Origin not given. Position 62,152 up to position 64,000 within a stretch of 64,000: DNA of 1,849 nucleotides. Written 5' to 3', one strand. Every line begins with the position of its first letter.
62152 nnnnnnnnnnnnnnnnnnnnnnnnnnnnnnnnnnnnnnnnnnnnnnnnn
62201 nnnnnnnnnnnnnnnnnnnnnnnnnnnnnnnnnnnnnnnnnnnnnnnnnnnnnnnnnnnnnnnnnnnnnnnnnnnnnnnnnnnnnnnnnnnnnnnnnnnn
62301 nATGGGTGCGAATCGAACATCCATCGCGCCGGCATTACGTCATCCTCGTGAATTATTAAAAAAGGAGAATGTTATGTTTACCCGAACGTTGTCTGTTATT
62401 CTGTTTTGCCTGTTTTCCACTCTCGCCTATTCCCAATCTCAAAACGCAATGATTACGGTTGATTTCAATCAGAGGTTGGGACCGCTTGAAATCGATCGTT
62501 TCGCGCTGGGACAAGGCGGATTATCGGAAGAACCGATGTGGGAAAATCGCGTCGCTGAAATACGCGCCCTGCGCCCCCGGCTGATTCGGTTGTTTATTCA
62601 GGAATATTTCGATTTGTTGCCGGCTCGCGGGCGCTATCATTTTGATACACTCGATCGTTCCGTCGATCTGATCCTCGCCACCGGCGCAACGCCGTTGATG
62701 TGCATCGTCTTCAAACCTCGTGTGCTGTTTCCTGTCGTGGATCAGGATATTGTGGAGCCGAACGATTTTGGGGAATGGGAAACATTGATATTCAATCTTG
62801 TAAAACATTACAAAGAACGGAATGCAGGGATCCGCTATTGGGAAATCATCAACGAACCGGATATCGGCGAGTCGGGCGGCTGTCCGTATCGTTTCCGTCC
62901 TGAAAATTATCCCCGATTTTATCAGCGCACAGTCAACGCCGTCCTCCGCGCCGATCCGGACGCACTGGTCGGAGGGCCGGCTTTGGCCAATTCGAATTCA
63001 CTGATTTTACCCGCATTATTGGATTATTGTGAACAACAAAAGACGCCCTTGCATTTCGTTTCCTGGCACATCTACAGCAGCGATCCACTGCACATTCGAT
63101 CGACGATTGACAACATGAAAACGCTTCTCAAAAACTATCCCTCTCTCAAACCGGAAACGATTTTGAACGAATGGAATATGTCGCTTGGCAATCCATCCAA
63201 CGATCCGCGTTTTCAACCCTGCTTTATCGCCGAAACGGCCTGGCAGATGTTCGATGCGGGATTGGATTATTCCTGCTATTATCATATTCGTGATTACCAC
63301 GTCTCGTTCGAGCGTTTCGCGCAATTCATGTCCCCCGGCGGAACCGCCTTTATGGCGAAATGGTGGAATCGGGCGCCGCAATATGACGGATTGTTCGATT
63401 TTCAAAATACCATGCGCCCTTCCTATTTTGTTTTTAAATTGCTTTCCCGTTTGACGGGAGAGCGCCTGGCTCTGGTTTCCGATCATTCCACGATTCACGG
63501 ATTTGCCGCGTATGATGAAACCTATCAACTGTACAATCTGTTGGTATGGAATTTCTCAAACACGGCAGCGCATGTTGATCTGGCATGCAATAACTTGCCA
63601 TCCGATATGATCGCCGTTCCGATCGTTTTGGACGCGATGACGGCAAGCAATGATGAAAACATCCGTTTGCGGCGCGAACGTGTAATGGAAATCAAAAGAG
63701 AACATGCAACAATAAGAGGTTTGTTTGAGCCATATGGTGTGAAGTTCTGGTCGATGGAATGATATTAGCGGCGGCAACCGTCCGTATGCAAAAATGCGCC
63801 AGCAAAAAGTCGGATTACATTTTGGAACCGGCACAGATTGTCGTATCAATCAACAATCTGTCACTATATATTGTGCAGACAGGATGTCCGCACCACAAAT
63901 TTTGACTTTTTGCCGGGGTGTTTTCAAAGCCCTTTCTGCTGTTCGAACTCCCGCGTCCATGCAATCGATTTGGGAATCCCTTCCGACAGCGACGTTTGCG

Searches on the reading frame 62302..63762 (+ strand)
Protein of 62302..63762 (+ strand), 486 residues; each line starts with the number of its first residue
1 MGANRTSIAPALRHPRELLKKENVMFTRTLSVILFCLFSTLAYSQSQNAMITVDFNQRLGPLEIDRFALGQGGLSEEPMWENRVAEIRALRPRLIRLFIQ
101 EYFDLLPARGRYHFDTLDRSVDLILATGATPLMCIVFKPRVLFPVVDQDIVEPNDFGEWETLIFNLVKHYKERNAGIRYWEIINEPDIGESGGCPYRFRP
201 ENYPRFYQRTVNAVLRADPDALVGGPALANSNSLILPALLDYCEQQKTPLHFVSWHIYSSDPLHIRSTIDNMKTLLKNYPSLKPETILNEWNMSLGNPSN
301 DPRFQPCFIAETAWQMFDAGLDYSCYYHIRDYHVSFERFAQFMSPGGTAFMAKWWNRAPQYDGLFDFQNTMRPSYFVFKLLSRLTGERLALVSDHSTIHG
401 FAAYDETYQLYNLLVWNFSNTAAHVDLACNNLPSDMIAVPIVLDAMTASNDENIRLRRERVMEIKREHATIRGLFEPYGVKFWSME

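Call 13: search_protein_families(library=pfam, proteins=[window:62302-63762:+])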
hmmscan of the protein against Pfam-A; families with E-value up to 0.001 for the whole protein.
window:62302-63762:+ (486 aa): 2 families
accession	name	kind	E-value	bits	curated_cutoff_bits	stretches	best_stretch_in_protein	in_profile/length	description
PF01229.23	Glyco_hydro_39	-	6.7e-20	71.8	26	1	110-405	72-372/472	Glycosyl hydrolases family 39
PF02449.21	Glyco_hydro_42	-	2.4e-05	24.3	21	0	197-343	207-351/376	Beta-galactosidase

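Call 14: find_encoding_contigs(protein=window:62302-63762:+, flank=10000, max_places=10)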
Protein window:62302-63762:+ (486 aa): no gene with exactly this product is on record in the collection.

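Call 16: find_homologous_proteins(query=window:62302-63762:+, max_evalue=1e-20)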
Query window:62302-63762:+ (486 aa): 1394 proteins with E <= 1e-20 among 8000 candidates; the best 120 are listed.
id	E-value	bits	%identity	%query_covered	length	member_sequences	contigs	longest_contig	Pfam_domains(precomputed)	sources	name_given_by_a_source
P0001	0.0e+0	1090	100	95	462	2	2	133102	PF01229.23,PF02449.22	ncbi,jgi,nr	ncbi:MAG: hypothetical protein C4527_08170 [Candidatus Omnitrophota bacterium]|nr:MAG: hypothetical 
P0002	1.4e-236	804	73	95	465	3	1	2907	PF01229.23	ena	-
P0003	4.5e-236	802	73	95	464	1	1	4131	PF01229.23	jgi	jgi:hypothetical protein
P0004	4.3e-233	793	75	90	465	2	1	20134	PF01229.23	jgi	jgi:hypothetical protein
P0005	9.5e-232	788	71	94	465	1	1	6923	PF01229.23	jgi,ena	-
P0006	1.1e-226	771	70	95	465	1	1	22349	PF01229.23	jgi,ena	-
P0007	2.5e-226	770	69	95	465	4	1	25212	PF01229.23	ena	-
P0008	4.6e-225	766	70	95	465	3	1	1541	PF01229.23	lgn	-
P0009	1.4e-223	761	68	96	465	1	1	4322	PF01229.23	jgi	jgi:hypothetical protein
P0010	5.1e-223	759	70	92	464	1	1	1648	PF01229.23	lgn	-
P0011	1.5e-221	754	68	96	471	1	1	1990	PF01229.23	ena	-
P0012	3.0e-221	753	70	92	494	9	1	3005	PF01229.23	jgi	-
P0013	1.3e-220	751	68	95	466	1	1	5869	PF01229.23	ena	-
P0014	2.0e-220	751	69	94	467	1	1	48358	PF01229.23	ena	-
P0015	2.5e-220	750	69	95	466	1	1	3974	PF01229.23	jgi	jgi:xylan 1,4-beta-xylosidase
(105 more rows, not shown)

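Call 17: find_encoding_contigs(protein=P0001, flank=10000, max_places=10)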
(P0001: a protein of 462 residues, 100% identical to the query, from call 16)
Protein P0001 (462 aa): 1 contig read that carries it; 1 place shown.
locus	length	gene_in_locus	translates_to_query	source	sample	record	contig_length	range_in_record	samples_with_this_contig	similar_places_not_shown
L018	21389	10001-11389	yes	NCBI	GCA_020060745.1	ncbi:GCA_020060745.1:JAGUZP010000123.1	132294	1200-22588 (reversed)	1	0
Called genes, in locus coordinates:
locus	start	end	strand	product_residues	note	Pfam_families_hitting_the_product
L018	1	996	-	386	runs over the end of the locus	PF06439:3keto-disac_hyd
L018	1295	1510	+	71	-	PF07927:HicA_toxin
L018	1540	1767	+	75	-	PF15919:HicB_lk_antitox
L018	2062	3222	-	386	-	PF00144:Beta-lactamase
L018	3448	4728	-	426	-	PF07690:MFS_1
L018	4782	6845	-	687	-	PF07676:PD40 (faint), PF26549:Tricorn_N (faint), PF26550:Tricorn_2nd (faint), PF25174:Beta-prop_THOC3 (faint), PF23381:Beta-prop_IFT122_1st (faint), PF02897:Peptidase_S9_N (faint)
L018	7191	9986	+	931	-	-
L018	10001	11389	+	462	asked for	PF02449:Glyco_hydro_42 (faint), PF01229:Glyco_hydro_39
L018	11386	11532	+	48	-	-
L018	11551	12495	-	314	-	PF01073:3Beta_HSD, PF01370:Epimerase, PF02719:Polysacc_synt_2 (faint), PF04321:RmlD_sub_bind, PF07993:NAD_binding_4 (faint), PF16363:GDP_Man_Dehyd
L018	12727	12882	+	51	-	-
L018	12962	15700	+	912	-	PF25788:Ig_Rha78A_N, PF08531:Bac_rhamnosid_N, PF05592:Bac_rhamnosid, PF17389:Bac_rhamnosid6H, PF17390:Bac_rhamnosid_C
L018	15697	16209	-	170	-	PF12773:DZR (weak)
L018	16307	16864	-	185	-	PF05685:Uma2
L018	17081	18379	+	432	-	PF01408:GFO_IDH_MocA, PF19051:GFO_IDH_MocA_C2, PF22725:GFO_IDH_MocA_C3 (weak), PF19051:GFO_IDH_MocA_C2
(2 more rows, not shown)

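Call 39: find_encoding_contigs(protein=P0004, flank=10000, max_places=4)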
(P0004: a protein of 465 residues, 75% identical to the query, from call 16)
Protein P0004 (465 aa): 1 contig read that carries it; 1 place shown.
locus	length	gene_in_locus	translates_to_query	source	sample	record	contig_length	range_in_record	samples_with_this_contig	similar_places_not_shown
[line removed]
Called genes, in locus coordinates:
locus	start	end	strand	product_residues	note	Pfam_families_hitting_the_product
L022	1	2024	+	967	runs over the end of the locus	PF18582:HZS_alpha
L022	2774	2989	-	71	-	-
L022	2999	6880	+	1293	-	PF01835:MG2 (faint), PF07703:A2M_BRD (faint), PF00207:A2M, PF07678:TED_complement, PF17973:bMG10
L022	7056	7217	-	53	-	-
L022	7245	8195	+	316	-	PF24681:Kelch_KLHDC2_KLHL20_DRC7, PF01344:Kelch_1 (faint), PF24981:Beta-prop_ATRN-LZTR1 (faint), PF13415:Beta-prop_FBX42, PF24681:Kelch_KLHDC2_KLHL20_DRC7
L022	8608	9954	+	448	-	PF26550:Tricorn_2nd (faint), PF07676:PD40 (faint), PF25174:Beta-prop_THOC3 (faint)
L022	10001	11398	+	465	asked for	PF01229:Glyco_hydro_39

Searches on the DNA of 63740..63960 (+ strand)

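Call 35: search_rna_families(source=window, start=63740, end=63960, threshold=evalue, max_evalue=10, show_alignments=2)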
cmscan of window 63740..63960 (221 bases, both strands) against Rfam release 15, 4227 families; matches with E-value up to 10: 1.
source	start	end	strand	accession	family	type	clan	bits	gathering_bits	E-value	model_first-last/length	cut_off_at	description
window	63862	63940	-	RF02100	tfoR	Gene; sRNA;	-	11.9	70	2.1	1-101/101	no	Translational regulator of tfoXVC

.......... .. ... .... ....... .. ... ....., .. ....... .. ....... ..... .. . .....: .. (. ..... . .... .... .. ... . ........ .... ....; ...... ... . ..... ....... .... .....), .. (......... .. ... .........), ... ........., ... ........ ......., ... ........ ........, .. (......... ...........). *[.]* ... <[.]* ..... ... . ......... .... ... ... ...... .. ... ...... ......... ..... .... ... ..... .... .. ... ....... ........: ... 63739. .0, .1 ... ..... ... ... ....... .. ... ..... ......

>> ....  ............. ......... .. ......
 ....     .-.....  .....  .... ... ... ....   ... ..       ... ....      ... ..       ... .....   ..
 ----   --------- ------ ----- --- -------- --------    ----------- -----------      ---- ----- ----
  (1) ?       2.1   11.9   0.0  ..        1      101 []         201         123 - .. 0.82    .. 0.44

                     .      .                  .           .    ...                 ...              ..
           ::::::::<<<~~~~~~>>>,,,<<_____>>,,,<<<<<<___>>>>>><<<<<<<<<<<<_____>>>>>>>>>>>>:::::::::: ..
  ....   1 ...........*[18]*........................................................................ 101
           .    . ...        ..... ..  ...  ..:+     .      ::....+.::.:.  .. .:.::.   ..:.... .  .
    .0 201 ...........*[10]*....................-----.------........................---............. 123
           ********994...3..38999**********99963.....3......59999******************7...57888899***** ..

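Call 36: search_dna_similar(query=window:63776-63930:+, collection=plasmids, mode=distant, max_evalue=0.01)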
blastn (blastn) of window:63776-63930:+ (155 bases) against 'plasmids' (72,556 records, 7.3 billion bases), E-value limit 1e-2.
No match.

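Call 37: search_dna_similar(query=window:63776-63930:+, collection=phages, mode=distant, max_evalue=0.01)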
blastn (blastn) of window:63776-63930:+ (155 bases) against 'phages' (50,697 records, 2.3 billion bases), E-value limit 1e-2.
No match.

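Call 104: search_dna_similar(query=window:63776-63930:+, collection=ecoli_genomes, mode=distant, max_evalue=0.01, max_rows=5)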
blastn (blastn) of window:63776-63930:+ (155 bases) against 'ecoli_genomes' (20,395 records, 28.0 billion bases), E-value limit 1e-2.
No match.

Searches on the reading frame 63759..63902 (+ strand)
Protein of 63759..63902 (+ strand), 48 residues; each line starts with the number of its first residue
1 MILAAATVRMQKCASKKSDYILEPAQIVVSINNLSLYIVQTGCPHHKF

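Call 26: list_cluster_members(proteins=[window:63759-63902:+, window:32614-32748:+, window:32598-32810:+, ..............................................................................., window:21498-21611:+, window:32538-32720:-, window:63818-63964:-, window:21375-21629:-])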
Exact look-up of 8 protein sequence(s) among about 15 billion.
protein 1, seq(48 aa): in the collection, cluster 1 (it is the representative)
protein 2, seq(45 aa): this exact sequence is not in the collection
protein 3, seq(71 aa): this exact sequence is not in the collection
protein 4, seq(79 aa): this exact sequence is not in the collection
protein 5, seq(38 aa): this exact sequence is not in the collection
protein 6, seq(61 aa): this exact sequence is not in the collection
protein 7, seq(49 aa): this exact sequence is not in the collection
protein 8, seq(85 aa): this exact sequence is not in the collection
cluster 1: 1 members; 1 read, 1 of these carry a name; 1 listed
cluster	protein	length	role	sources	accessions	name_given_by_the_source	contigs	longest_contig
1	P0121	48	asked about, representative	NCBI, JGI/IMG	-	hypothetical protein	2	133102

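Call 27: find_homologous_proteins(query=P0121, max_evalue=10)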
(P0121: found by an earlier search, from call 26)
Query P0121 (48 aa): 2 proteins with E <= 10 among 2 candidates.
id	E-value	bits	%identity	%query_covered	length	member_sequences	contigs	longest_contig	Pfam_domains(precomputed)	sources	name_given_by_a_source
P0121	6.4e-24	98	100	100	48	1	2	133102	-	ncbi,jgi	jgi:hypothetical protein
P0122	9.6e-10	55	83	73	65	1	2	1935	-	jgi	jgi:hypothetical protein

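Call 29: find_encoding_contigs(protein=P0122, flank=10000, max_places=10)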
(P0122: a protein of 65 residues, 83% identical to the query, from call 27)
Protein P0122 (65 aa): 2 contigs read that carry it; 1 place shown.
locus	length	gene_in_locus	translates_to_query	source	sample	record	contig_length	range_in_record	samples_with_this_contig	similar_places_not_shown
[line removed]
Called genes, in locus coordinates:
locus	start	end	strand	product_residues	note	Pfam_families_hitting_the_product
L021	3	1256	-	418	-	?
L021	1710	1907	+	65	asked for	-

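Call 80: search_protein_families(library=pfam, proteins=[L021:3-1256:-], max_evalue=0.001)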
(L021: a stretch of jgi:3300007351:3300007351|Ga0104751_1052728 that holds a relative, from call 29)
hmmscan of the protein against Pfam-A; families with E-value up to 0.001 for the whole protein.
L021:3-1256:- (418 aa): 0 families

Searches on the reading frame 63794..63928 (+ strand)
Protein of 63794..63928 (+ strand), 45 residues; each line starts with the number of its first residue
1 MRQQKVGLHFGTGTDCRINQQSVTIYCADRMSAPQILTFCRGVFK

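Call 90: search_protein_representatives(alignment_id=A5)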
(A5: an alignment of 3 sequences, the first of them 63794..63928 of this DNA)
Query: 3 sequences, 45 profile positions. Proteins with E-value up to 0.001 (for the whole library): 5; up to 1e-10: 4; up to 1e-30: 0. The best 5 are listed.
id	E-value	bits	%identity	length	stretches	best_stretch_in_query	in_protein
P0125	3.4e-22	94.1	-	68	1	1-36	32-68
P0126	4.2e-21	90.6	-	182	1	2-43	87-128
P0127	1.0e-20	89.4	-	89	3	1-37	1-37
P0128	2.9e-11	59.1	-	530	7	16-28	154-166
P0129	2.7e-04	36.8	-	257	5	26-39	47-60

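Call 92: find_encoding_contigs(protein=P0127, flank=10000, max_places=6)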
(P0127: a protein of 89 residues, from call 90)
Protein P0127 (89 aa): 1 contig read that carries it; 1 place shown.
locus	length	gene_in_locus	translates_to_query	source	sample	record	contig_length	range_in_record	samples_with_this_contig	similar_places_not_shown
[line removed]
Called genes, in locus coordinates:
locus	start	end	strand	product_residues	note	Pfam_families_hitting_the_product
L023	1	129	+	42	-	?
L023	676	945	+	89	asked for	-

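Call 93: find_encoding_contigs(protein=P0126, flank=10000, max_places=6)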
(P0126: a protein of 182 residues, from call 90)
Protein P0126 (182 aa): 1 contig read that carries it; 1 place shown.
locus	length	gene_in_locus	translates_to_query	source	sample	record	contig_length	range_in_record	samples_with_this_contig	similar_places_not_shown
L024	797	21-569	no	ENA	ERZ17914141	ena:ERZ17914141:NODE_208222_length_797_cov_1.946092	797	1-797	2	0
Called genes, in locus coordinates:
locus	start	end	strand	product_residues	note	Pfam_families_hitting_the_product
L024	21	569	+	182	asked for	-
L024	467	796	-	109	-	?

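Call 94: find_encoding_contigs(protein=P0125, flank=10000, max_places=6)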
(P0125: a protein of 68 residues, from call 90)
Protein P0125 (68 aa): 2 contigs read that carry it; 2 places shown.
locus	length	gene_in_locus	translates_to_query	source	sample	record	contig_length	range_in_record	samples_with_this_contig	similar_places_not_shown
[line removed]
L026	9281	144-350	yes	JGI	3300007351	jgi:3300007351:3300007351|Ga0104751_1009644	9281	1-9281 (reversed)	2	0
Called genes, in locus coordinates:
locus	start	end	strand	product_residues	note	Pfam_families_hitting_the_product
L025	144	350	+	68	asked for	-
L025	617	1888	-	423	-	PF06439:3keto-disac_hyd, PF20407:DUF1583_N (faint), PF06439:3keto-disac_hyd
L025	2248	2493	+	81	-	-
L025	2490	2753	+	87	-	PF15738:YafQ_toxin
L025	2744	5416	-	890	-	PF00724:Oxidored_FMN, PF14691:Fer4_20, PF00070:Pyr_redox (faint), PF00890:FAD_binding_2 (faint), PF01266:DAO (weak), PF03486:HI0933_like (faint), PF07992:Pyr_redox_2, PF13450:NAD_binding_8, +2 more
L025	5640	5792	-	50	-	-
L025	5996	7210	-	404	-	PF00109:ketoacyl-synt, PF02801:Ketoacyl-synt_C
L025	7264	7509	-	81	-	PF23297:ACP_SdgA_C, PF00550:PP-binding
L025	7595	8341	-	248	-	PF00106:adh_short, PF08659:KR, PF23441:SDR (weak), PF01370:Epimerase (weak), PF13561:adh_short_C2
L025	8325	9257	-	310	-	PF00698:Acyl_transf_1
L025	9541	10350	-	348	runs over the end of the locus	PF00108:Thiolase_N (weak), PF08545:ACP_syn_III, PF08541:ACP_syn_III_C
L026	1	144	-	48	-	?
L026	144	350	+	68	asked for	-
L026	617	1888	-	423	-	PF06439:3keto-disac_hyd, PF20407:DUF1583_N (faint), PF06439:3keto-disac_hyd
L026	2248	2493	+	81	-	-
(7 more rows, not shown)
